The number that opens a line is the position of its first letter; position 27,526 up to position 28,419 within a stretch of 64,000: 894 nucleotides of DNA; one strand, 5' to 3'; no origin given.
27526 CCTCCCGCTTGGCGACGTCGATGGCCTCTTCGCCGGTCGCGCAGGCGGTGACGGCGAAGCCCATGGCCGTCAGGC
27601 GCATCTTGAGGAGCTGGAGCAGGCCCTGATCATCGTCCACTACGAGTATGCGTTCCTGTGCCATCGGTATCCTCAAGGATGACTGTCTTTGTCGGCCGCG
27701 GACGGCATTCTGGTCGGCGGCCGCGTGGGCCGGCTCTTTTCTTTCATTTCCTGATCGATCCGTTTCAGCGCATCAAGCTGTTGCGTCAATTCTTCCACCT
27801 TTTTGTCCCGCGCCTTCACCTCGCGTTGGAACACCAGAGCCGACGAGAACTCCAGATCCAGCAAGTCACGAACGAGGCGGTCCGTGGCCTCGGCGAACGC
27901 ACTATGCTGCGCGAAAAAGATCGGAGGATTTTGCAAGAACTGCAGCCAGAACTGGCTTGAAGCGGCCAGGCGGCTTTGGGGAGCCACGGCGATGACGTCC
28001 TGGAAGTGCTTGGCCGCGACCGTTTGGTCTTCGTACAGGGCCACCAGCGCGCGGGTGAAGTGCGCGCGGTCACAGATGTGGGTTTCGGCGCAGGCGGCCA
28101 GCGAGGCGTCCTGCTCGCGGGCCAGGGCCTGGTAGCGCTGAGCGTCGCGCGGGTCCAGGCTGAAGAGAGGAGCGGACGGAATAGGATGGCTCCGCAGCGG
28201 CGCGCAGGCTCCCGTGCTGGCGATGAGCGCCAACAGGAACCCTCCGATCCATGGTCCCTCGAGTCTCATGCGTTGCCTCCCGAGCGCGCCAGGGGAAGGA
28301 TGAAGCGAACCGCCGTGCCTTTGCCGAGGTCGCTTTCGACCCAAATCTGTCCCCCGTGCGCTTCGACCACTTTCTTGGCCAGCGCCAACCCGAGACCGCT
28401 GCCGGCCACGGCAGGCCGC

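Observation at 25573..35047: Sigma-54-wired envelope/c-di-GMP locus: kinase-lipoprotein-EBP operon divergent from a long operon of small membrane proteins, a PA2779/PA2778-like pair, PilZ, an HTH and an OMP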

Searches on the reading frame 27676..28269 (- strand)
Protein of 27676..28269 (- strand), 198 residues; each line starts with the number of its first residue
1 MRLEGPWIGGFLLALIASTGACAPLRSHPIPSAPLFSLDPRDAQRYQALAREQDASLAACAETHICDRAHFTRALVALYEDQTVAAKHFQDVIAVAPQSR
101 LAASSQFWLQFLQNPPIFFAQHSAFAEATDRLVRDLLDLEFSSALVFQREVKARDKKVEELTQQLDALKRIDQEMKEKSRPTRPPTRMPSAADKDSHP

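Call 10: search_protein_families(library=pfam, proteins=[window:27676-28269:-], max_evalue=0.01)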
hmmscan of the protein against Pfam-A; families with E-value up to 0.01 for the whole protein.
window:27676-28269:- (198 aa): 0 families

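Call 33: search_protein_families(library=ncbifam, proteins=[window:27676-28269:-], max_evalue=0.01)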
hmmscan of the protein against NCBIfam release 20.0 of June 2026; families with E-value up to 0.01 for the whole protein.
window:27676-28269:- (198 aa): 0 families

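Call 34: find_homologous_proteins(query=window:27676-28269:-)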
Query window:27676-28269:- (198 aa): 857 proteins with E <= 0.001 among 1166 candidates; the best 120 are listed.
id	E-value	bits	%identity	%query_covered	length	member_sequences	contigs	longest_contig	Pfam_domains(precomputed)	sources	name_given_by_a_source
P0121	2.1e-124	431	100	100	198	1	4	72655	-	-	-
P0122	6.2e-114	396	92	100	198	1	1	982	-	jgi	-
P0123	1.4e-105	369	87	100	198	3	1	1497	-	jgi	jgi:hypothetical protein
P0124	2.4e-105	368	86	100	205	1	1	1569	-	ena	-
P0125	1.6e-103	363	84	100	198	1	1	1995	-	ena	-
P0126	1.3e-101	356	84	100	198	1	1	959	-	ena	-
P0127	7.3e-100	351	82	100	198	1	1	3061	-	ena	-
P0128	1.1e-98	347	82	100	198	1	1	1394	-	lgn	-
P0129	1.9e-98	346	82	100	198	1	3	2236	-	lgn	-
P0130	1.6e-96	340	80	100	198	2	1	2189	-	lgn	-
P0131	4.9e-94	332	79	100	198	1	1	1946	-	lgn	-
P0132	5.4e-94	331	78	100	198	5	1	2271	-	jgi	-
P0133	1.4e-92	327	81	91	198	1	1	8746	-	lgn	-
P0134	2.1e-92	326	77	100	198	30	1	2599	-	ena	-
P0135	1.4e-91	324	76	100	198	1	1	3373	-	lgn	-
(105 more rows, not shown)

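Call 36: find_related_loci(query=A4, collection=metagenome_contigs, flank=10000)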
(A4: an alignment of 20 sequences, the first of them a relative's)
Query A4 (198 aa) in metagenome_contigs; peptide patterns used: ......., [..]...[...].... (x = any residue, [..] = any of these).
599 stretches matched a pattern (row limit reached: there are more); 306 encode a relative of the query (tblastn E <= 1e-3); the best 80 are kept; 80 distinct loci.
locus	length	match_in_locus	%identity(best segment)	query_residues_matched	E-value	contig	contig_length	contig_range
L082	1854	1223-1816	88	1-198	4e-115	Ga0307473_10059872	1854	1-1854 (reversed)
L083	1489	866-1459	78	1-198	3e-89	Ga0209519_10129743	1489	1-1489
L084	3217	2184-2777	78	1-198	2e-84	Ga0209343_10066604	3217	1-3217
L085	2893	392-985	78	1-198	2e-84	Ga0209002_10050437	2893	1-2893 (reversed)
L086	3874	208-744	69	9-187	1e-79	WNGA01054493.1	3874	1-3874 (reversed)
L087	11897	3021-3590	67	9-198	6e-77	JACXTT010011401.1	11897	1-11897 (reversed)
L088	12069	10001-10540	67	9-188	7e-76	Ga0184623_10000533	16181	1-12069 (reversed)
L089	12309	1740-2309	65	9-198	5e-75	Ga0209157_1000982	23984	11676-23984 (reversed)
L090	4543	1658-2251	64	1-198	3e-75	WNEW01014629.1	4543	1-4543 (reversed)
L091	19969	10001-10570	65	9-198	1e-74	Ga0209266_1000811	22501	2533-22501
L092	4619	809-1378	65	9-198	1e-74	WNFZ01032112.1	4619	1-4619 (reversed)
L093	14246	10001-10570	65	9-198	2e-74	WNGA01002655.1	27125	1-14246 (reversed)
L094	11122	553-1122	65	9-198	4e-74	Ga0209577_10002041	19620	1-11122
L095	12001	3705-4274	64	9-198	4e-74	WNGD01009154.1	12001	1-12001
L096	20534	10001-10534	65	10-187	1e-73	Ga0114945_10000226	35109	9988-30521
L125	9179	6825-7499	44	8-186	1e-51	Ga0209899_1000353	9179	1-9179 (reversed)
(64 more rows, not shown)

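Call 44: search_solved_structures(query=A4, max_evalue=10)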
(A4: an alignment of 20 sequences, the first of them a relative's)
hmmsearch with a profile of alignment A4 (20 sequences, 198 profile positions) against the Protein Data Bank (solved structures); distinct sequences matched with E-value up to 10: 15.
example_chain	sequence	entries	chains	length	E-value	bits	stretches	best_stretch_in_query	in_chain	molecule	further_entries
9m46_A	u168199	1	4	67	0.075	15.7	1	127-184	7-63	IQ motif and SEC7 domain-containing protein 2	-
29sb_A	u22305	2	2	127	0.14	14.8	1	120-184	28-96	KABLE2.5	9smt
3qb9_A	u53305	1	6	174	0.41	13.3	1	139-195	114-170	Bacterioferritin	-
7kdt_A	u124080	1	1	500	0.41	13.3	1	43-107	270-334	Mitochondrial import receptor subunit TOM70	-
9yr4_A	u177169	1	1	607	0.41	13.3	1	43-107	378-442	Mitochondrial import receptor subunit TOM70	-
7dhg_C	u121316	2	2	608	0.42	13.3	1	43-107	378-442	Mitochondrial import receptor subunit TOM70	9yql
9pkq_A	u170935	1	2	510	0.42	13.3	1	43-107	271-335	Mitochondrial import receptor subunit TOM70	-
1k2h_A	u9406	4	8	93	0.51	13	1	122-163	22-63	S-100 protein, alpha chain | Protein S100-A1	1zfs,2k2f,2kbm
9oo0_A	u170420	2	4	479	1.2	11.8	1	94-162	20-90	Adenylosuccinate lyase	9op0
2lhl_A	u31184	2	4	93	1.4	11.6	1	121-163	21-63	Protein S100-A1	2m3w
2c5i_T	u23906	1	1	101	2.1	11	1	141-179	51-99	T-SNARE AFFECTING A LATE GOLGI COMPARTMENT PROTEIN 1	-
7wxz_A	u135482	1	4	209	2.2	11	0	77-106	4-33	Spike protein S2'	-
2z2t_D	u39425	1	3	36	2.4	10.8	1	155-181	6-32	Fusion inhibitor peptide SC34EK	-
2c5j_A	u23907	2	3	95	4.5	9.9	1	141-170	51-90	T-SNARE AFFECTING A LATE GOLGI COMPARTMENT PROTEIN 1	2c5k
2a1d_D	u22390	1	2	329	4.8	9.8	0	132-180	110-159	Staphylocoagulase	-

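Call 59: predict_structure(alignment_id=A5)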
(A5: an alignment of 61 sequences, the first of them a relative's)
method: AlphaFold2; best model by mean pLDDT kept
length: 198 residues; sequences in the alignment: 61
mean_pLDDT: 80.0   pTM: 0.60
mean pLDDT of the five models: 80.0, 75.1, 74.8, 74.2, 74.1
residues with pLDDT >= 90: 81; 70-90: 70; 50-70: 31; < 50: 16
segments of 3 or more residues with pLDDT < 50: 1-4, 23-26, 192-197
pLDDT, mean of each block of 10 residues (from residue 1): 51 55 58 85 88 89 84 94 95 93 95 85 86 90 76 89 93 84 56 46
secondary structure, 60 per line:
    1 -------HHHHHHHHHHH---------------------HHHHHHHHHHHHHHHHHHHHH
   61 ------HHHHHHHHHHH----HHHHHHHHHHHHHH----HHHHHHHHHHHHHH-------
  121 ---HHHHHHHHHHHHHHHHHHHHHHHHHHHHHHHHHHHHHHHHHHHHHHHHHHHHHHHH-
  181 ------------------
elements in order: H8-18 H40-60 H67-77 H82-95 H100-113 H124-179

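Call 63: fold_search(model_id=the predicted structure, library=pdb)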
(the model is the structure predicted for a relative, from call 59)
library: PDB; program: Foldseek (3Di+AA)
matches with E <= 10: 155; with E <= 0.001: 0
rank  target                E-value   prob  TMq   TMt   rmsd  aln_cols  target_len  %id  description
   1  5omp                  3.8e-01  0.38  0.23  0.12  17.4       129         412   14  Human FKBP5 protein (released 2017-11-08)
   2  2xev_A                9.2e-01  0.94  0.32  0.51   3.1        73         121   18  Crystal structure of the TPR domain of Xanthomonas campestris ybgF (released 2010-09-15)
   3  2xev_C                1.0e+00  0.91  0.31  0.48   2.7        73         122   16  Crystal structure of the TPR domain of Xanthomonas campestris ybgF (released 2010-09-15)
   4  3gz1_B                1.0e+00  0.90  0.31  0.43   3.0        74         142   19  Crystal structure of IpgC in complex with the chaperone binding region of IpaB (released 2009-06-16)
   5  2kc7_MODEL_1_A        1.0e+00  0.60  0.27  0.48   4.9        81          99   16  Solution NMR structure of Bacteroides fragilis protein BF1650. Northeast Structural Genomics Consortium target (released 2009-01-13)
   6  2xev_B                1.0e+00  0.57  0.29  0.46   8.1       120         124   14  Crystal structure of the TPR domain of Xanthomonas campestris ybgF (released 2010-09-15)
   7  8gae_E                1.1e+00  0.69  0.26  0.12   4.3        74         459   15  Hsp90 provides platform for CRaf dephosphorylation by PP5 (released 2023-04-26)
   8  2a9u_A                1.1e+00  0.14  0.20  0.28  14.7       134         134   15  Structure of the N-terminal domain of Human Ubiquitin carboxyl-terminal hydrolase 8 (USP8) (released 2005-08-16)
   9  2fef_B                1.2e+00  0.23  0.21  0.16   9.4       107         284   15  The Crystal Structure of Protein PA2201 from Pseudomonas aeruginosa (released 2006-01-31)
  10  6q3q_A                1.2e+00  0.63  0.26  0.41   3.5        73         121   16  Arabidopsis OM64 TPR domain (released 2018-12-19)
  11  6scb_A                1.4e+00  0.84  0.31  0.47   2.9        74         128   19  Crystal structure of a shortened IpgC variant with two bound Magnesium and two bound Chlorine atoms each (released 2020-09-09)
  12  2xpi_A                1.4e+00  0.84  0.28  0.11   2.8        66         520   21  Crystal structure of APC/C hetero-tetramer Cut9-Hcn1 (released 2011-03-30)
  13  8xud_A                1.4e+00  0.21  0.26  0.20  11.5       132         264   13  Crystal structure of adaptor NlpI in complex with endopeptidase MepS and PDZ-protease Prc (released 2024-06-05)
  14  6hpg_A                1.5e+00  0.57  0.26  0.40   3.3        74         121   15  Arabidopsis OM64 TPR domain (released 2018-10-03)
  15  6fdp_MODEL_1_A        1.5e+00  0.54  0.25  0.39   3.2        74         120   15  NMR structure of the second TPR domain of the human RPAP3 protein in complex with HSP90 peptide DTSRMEEVD (released 2018-08-01)
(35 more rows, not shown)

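Call 75: search_protein_families(library=ncbifam, proteins=[L125:4540-4959:-, L091:7329-8252:-, L091:6057-7307:-, L091:4723-6102:-, L091:4013-4723:-, L091:3286-3981:-, L091:2073-3347:-], max_evalue=0.00001)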
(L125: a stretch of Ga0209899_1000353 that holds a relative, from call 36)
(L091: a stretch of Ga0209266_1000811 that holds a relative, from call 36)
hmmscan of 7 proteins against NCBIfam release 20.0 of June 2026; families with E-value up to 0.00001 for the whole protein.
L125:4540-4959:- (140 aa): 0 families

L091:7329-8252:- (308 aa): 15 families
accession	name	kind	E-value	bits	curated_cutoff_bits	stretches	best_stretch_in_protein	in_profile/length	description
TIGR01486.1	HAD-SF-IIB-MPGP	subfamily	1.9e-73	247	164.75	1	35-297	1-257/257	mannosyl-3-phosphoglycerate phosphatase family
TIGR02461.1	osmo_MPG_phos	equivalog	8.2e-72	242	244.35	1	35-263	1-227/227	mannosyl-3-phosphoglycerate phosphatase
NF011072.0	PRK14502.1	equivalog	6.4e-66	223.1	762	1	12-297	394-690/694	bifunctional mannosyl-3-phosphoglycerate synthase/mannosyl-3 phosphoglycerate phosphatase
NF001218.0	PRK00192.1-5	equivalog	5.2e-60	203.4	362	1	33-299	4-271/275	mannosyl-3-phosphoglycerate phosphatase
NF001216.0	PRK00192.1-2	equivalog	1.2e-55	188.8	353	1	33-301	6-265/275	mannosyl-3-phosphoglycerate phosphatase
TIGR02463.1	MPGP_rel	hypoth_equivalog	3.6e-52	177.3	282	1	35-261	1-214/216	mannosyl-3-phosphoglycerate phosphatase-related protein YedP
NF002976.0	PRK03669.1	equivalog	6.2e-47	160.2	315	1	33-298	7-269/271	mannosyl-3-phosphoglycerate phosphatase-related protein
NF001217.0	PRK00192.1-4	equivalog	7.1e-43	147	373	1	36-299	11-263/265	mannosyl-3-phosphoglycerate phosphatase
NF009342.0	PRK12702.1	equivalog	1.5e-31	109.8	596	1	33-188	2-158/302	mannosyl-3-phosphoglycerate phosphatase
NF001215.0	PRK00192.1-1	equivalog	4.5e-26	91.6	488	1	36-266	9-225/265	mannosyl-3-phosphoglycerate phosphatase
TIGR01484.1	HAD-SF-IIB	subfamily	1.9e-15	57.5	41.8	1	35-260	1-219/221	HAD-IIB family hydrolase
TIGR00099.1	Cof-subfamily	subfamily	1.1e-13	51.4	137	1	35-102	1-67/256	Cof-type HAD-IIB family hydrolase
TIGR01482.1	SPP-subfamily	subfamily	3.1e-11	43.3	107.15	0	186-258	113-186/225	sucrose-phosphate phosphatase subfamily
TIGR01487.1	Pglycolate_arch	equivalog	3.2e-10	40.2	122.75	0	182-257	109-183/215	phosphoglycolate phosphatase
NF002245.0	PRK01158.1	equivalog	8.8e-08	31.7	198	0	37-103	7-73/233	phosphoglycolate phosphatase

L091:6057-7307:- (417 aa): 2 families
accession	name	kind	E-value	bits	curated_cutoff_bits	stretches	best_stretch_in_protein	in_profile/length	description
NF040724.1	GpgS_Meth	equivalog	3.6e-104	348.8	700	1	3-401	2-399/402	glucosyl-3-phosphoglycerate synthase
NF010496.0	PRK13915.1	equivalog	2e-15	56.7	262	1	121-307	101-273/307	glucosyl-3-phosphoglycerate synthase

L091:4723-6102:- (460 aa): 1 family
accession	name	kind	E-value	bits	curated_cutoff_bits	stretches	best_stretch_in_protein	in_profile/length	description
NF010496.0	PRK13915.1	equivalog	1e-12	47.8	262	1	53-307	27-273/307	glucosyl-3-phosphoglycerate synthase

L091:4013-4723:- (237 aa): 1 family
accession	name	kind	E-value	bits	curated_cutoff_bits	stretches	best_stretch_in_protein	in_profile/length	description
NF033912.1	msc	subfamily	4.4e-30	105.1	100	1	11-214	168-365/365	mechanosensitive ion channel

L091:3286-3981:- (232 aa): 0 families

L091:2073-3347:- (425 aa): 11 families
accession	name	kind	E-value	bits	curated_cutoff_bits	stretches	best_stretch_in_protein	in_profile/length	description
NF041139.1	TreT_Thcocales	equivalog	9.7e-115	383.6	775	1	23-417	9-409/412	trehalose synthase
TIGR03999.1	thiol_BshA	equivalog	2.2e-19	69.7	273.7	1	224-416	184-369/375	N-acetyl-alpha-D-glucosaminyl L-malate synthase BshA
TIGR03449.1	mycothiol_MshA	equivalog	4e-19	68.8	462.5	1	231-401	212-385/406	D-inositol-3-phosphate glycosyltransferase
TIGR04047.1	MSMEG_0565_glyc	hypoth_equivalog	2.3e-13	50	259.85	1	240-380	194-333/373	MSMEG_0565 family glycosyltransferase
TIGR03088.1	stp2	hypoth_equivalog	3.8e-13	49.2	409.05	1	240-417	195-370/374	TIGR03088 family PEP-CTERM/XrtA system glycosyltransferase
TIGR02149.1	glgA_Coryne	subfamily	9e-13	48.1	302.4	1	223-394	188-364/391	glycogen synthase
NF038229.1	Glyco4_Geo_Pelo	equivalog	1.3e-11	44.2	400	1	262-417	185-333/338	GPMC system family 4 glycosyltransferase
NF038295.1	EPS_HpsP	equivalog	1.6e-09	37.2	550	1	224-405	192-372/388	hormogonium polysaccharide biosynthesis glycosyltransferase HpsP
NF041876.1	EPS_EpsE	equivalog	2.5e-09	36.9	400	1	243-407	218-383/389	exopolysaccharide biosynthesis GT4 family glycosyltransferase EpsE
NF012028.0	PRK15484.1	subfamily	7.5e-09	35.1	618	1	223-412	177-370/380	lipopolysaccharide N-acetylglucosaminyltransferase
NF053787.1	GlcN_PG_synth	equivalog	5.3e-07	28.8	480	1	319-412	259-351/361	N-acetylglucosaminyl phosphatidylglycerol synthase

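Call 76: search_protein_families(library=pfam, proteins=[L125:4540-4959:-, L091:7329-8252:-, L091:6057-7307:-, L091:4723-6102:-, L091:4013-4723:-, L091:3286-3981:-, L091:2073-3347:-], max_evalue=0.001)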
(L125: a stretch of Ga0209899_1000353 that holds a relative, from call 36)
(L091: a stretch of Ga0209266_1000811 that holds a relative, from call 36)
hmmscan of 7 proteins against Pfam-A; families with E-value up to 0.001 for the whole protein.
L125:4540-4959:- (140 aa): 1 family
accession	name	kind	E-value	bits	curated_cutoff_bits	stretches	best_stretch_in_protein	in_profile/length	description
PF07238.19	PilZ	-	0.00091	20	22.5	0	42-138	4-85/102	PilZ domain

L091:7329-8252:- (308 aa): 1 family
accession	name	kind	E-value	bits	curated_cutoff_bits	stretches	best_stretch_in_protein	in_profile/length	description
PF08282.18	Hydrolase_3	-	4.7e-12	46.6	20.9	1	36-101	1-66/255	haloacid dehalogenase-like hydrolase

L091:6057-7307:- (417 aa): 1 family
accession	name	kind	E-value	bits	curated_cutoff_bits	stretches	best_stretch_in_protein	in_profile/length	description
PF21969.2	MGS_GT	-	0.00014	21.9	27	1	108-230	59-170/239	Mannosylglycerate synthase, GT domain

L091:4723-6102:- (460 aa): 1 family
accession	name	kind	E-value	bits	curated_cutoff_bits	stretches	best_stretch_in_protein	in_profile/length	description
PF00535.33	Glycos_transf_2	-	1.2e-07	32.2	23.3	1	61-202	2-123/168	Glycosyl transferase family 2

L091:4013-4723:- (237 aa): 1 family
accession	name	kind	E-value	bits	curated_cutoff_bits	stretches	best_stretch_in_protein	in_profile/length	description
PF05552.17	MS_channel_1st_1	-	1.6e-23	82.8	22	2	13-61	1-49/50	Mechanosensitive ion channel, conserved TM helix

L091:3286-3981:- (232 aa): 1 family
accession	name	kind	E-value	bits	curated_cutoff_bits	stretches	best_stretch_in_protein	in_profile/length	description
PF19027.5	DUF5752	-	5.5e-51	173.3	23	1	8-216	2-207/208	Family of unknown function (DUF5752)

L091:2073-3347:- (425 aa): 4 families
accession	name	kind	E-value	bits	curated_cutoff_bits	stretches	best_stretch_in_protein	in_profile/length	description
PF21269.3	TreT_GT1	-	2.9e-55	186.3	27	1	57-198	1-144/144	Trehalose synthase, N-terminal domain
PF00534.26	Glycos_transf_1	-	9.5e-24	84.3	26.4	1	234-398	10-171/172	Glycosyl transferases group 1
PF13692.12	Glyco_trans_1_4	-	6.7e-13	49.5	27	1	240-383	2-140/142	Glycosyl transferases group 1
PF20706.3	GT4-conflict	-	9.8e-06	25.2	26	1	251-356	211-316/385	Family 4 Glycosyltransferase in conflict systems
